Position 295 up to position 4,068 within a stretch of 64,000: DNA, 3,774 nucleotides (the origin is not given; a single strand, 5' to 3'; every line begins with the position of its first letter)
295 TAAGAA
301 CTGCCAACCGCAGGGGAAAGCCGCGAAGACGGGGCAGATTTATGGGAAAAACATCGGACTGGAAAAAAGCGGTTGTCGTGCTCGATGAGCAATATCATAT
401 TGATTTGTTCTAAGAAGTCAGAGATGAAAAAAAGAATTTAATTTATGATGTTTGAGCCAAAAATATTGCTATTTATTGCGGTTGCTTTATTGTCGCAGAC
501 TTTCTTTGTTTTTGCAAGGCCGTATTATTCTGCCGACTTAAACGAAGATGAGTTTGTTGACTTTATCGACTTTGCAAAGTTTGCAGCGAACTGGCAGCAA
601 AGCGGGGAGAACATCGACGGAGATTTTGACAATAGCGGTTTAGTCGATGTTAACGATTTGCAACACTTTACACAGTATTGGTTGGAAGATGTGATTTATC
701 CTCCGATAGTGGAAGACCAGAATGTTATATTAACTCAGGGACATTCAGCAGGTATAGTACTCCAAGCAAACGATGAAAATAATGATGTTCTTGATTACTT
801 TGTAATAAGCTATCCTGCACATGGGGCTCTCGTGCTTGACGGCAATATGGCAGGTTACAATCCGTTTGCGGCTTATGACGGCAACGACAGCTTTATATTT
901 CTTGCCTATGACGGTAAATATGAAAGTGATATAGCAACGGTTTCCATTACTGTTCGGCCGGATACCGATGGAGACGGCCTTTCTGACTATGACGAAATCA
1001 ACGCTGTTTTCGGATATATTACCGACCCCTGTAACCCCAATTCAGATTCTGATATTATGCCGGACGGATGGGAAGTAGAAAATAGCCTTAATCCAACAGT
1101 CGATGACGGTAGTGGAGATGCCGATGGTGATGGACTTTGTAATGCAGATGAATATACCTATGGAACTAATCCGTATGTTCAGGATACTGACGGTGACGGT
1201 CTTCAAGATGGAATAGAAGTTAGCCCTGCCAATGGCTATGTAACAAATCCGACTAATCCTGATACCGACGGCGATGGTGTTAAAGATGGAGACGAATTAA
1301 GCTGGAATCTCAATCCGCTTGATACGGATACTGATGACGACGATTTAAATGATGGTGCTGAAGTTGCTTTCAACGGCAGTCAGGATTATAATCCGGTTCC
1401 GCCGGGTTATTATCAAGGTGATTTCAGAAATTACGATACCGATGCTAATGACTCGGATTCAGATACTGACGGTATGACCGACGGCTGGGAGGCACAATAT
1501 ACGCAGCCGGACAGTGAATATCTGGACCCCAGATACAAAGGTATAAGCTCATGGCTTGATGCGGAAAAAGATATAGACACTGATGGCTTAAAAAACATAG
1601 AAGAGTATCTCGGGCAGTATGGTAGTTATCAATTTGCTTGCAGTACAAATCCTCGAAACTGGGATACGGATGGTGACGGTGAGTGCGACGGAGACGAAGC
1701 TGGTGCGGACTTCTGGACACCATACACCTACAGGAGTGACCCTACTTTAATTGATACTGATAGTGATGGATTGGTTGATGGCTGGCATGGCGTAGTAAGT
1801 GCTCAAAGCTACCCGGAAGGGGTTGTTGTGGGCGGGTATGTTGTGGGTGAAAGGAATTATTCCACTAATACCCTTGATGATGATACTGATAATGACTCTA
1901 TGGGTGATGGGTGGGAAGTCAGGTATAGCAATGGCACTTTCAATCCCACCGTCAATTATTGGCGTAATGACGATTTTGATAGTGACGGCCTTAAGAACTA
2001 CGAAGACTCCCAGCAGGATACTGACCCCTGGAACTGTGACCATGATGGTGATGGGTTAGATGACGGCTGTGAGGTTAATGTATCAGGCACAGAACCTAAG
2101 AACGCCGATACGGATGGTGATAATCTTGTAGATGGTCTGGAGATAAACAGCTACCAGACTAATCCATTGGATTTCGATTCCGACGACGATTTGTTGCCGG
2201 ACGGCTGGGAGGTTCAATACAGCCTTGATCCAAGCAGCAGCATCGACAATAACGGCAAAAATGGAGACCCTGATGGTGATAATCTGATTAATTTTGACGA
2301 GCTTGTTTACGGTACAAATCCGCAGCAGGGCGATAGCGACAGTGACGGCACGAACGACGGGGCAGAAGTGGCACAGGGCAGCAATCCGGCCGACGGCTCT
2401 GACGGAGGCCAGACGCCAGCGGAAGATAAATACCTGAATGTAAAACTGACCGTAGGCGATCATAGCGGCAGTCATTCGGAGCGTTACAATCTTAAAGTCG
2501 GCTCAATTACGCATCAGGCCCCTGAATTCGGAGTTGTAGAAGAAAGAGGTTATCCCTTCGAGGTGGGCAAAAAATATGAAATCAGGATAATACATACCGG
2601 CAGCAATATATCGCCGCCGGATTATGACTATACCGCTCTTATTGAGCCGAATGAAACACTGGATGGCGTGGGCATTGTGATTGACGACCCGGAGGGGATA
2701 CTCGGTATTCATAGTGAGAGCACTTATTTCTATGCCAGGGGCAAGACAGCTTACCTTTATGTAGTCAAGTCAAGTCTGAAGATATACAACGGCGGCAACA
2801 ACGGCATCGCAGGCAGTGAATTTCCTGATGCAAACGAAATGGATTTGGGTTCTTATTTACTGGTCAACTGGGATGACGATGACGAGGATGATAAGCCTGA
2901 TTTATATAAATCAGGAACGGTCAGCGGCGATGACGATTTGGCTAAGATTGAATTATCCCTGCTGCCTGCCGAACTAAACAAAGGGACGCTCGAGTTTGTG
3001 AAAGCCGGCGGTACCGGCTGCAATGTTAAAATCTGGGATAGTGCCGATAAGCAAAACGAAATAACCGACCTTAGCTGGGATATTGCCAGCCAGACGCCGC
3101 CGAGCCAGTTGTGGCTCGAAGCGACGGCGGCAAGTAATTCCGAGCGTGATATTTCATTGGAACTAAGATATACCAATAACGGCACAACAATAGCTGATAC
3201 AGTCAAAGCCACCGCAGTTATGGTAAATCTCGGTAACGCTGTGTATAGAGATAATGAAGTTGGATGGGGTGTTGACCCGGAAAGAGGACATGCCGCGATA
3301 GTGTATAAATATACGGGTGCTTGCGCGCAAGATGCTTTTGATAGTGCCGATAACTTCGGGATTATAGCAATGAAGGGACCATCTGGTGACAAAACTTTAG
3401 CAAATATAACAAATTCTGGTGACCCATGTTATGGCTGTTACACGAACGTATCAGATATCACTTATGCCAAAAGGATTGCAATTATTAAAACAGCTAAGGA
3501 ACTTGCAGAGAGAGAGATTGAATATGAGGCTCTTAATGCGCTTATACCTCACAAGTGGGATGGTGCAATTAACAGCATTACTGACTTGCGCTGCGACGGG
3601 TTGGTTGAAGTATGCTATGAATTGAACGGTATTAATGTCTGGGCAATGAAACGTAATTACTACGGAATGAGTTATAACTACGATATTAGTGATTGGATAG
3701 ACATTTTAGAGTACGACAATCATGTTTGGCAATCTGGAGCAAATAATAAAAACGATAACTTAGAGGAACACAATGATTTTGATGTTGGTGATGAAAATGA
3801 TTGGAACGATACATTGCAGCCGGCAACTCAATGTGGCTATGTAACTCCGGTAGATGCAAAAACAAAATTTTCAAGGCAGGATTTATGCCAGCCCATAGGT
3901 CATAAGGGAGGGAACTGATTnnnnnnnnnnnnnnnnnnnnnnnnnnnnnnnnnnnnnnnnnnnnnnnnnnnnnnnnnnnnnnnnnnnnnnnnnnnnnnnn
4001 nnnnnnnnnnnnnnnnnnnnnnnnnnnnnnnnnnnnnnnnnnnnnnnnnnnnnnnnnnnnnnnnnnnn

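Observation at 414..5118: Two non-ribosomal exported-protein genes inserted between rplW and rplB inside the S10 ribosomal-protein operon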

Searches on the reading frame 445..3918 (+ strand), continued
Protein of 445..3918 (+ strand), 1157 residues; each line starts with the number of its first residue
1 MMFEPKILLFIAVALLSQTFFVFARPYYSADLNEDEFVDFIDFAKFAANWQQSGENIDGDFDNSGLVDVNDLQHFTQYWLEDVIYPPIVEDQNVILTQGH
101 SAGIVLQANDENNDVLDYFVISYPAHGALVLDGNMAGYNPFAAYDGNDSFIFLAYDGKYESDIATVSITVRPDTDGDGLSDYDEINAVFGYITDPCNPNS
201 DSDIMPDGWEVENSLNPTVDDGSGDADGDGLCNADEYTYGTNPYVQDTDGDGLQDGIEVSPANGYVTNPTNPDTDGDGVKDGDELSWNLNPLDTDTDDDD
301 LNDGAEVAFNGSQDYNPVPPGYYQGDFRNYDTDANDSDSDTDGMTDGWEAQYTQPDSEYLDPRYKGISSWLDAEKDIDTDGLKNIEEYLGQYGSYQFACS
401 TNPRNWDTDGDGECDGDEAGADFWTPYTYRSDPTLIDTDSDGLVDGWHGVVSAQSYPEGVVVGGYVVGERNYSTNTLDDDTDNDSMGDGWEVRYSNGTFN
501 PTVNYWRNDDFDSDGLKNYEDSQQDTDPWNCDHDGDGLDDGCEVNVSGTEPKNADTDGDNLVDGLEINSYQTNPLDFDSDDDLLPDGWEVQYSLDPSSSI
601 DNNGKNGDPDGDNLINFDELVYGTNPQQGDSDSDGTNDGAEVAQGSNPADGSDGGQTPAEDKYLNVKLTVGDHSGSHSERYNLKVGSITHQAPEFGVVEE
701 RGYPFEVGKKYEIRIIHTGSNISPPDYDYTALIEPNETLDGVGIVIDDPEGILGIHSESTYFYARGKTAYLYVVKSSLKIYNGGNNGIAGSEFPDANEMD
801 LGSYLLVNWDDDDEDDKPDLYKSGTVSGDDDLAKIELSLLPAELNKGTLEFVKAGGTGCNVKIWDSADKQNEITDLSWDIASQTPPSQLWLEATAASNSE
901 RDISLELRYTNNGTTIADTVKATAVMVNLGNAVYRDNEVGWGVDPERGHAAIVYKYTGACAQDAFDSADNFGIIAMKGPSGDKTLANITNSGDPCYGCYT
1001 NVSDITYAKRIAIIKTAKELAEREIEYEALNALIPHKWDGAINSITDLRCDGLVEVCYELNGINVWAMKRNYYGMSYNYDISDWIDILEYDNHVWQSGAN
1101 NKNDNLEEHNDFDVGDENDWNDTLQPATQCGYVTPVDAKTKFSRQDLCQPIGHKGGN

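Call 86: search_protein_families(library=ncbifam, proteins=[window:445-3915:+], max_evalue=0.001)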
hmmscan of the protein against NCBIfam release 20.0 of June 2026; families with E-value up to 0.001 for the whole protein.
window:445-3915:+ (1157 aa): 3 families
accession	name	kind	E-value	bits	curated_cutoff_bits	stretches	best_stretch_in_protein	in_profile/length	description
NF033765.2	gliding_CglD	equivalog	5.3e-29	100.7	400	3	429-642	99-300/1124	adventurous gliding motility lipoprotein CglD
NF047639.1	throspo3_MtsD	equivalog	1.7e-08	33.1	800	2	172-308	391-522/651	cell-cell cohesion protein MtsD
NF012211.1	tand_rpt_95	domain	8.9e-05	22.4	90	1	89-172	3-86/98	tandem-95 repeat protein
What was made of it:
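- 960..2361 (+): TSP3-type Ca-binding repeat region. Weak sub-threshold similarity to CglD and MtsD (call 86).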

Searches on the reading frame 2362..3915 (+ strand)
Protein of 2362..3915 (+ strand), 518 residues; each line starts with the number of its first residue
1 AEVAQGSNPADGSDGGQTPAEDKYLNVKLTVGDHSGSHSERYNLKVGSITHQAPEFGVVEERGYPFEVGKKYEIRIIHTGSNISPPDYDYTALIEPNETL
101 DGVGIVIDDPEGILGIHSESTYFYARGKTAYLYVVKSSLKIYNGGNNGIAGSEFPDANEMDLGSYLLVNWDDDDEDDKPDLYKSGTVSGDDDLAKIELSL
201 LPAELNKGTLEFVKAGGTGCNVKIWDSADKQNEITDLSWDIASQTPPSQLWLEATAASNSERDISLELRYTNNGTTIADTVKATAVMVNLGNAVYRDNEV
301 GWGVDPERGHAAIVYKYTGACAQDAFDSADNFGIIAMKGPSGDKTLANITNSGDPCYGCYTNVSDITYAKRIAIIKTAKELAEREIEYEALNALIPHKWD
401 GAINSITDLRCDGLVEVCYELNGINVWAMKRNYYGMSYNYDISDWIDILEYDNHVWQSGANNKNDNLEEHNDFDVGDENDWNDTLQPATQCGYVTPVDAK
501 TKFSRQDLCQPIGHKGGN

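Call 24: search_solved_structures(query=window:2362-3915:+, max_evalue=10)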
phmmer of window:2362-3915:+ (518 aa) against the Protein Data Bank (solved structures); distinct sequences matched with E-value up to 10: 0.
